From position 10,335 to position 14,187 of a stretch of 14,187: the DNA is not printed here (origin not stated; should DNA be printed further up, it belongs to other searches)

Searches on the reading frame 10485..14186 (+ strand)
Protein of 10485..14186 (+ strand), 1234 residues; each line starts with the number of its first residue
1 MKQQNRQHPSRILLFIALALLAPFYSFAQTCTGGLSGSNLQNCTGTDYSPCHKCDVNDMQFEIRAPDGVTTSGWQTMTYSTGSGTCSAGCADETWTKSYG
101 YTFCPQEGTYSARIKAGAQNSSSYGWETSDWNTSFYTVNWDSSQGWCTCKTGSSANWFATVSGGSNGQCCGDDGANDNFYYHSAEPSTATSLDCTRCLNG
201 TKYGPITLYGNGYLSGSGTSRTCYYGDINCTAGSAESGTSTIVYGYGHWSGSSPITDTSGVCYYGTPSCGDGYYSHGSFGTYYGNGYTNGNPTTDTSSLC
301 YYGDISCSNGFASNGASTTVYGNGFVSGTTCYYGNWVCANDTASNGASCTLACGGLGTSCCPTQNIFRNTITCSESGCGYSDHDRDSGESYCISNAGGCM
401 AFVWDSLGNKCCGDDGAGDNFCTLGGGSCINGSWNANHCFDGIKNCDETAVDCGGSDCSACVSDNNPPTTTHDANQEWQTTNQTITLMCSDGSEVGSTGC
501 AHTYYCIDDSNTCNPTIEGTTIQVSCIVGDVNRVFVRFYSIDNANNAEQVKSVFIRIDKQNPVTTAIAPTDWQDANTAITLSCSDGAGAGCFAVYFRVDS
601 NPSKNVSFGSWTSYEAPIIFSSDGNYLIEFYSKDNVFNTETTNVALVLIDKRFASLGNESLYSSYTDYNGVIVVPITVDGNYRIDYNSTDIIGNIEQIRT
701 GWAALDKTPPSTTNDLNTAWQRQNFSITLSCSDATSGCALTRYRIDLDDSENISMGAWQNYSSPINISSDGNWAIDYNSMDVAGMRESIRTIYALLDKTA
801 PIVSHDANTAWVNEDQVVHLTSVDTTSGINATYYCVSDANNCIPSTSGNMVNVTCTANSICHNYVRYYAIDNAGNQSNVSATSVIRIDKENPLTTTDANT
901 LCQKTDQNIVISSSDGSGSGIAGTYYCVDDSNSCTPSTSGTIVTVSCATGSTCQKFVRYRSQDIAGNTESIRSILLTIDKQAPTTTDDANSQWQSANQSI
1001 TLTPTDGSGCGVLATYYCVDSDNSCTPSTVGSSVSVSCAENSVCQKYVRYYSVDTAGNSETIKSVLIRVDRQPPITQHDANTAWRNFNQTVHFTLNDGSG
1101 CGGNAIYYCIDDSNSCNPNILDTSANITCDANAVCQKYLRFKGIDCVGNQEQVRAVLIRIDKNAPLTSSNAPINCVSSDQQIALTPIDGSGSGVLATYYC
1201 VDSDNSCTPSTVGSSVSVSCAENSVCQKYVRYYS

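Call 24: search_protein_families(library=pfam, proteins=[window:10485-14186:+], max_evalue=0.01)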
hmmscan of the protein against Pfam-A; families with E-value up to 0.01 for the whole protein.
window:10485-14186:+ (1234 aa): 2 families
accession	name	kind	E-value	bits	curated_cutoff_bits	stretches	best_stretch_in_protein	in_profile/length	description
PF13754.12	Big_3_4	-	0.00015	22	27.3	0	843-881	16-54/106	Domain of unknown function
PF20862.2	DUF6843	-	0.00094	19.5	27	0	1049-1082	60-94/110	Family of unknown function (DUF6843)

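Call 25: search_protein_families(library=ncbifam, proteins=[window:10485-14186:+], max_evalue=0.01)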
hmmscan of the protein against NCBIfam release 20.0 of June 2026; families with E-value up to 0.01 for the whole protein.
window:10485-14186:+ (1234 aa): 2 families
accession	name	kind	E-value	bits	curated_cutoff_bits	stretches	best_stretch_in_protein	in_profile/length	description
NF047446.1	barrel_OmpL47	domain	2.3e-53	178.5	40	6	811-884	1-66/68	OmpL47-type beta-barrel domain-containing protein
NF047441.1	Lepto_OmpL47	equivalog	6.8e-24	85.1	250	1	753-896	95-239/336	multi-beta-barrel domain surface protein OmpL47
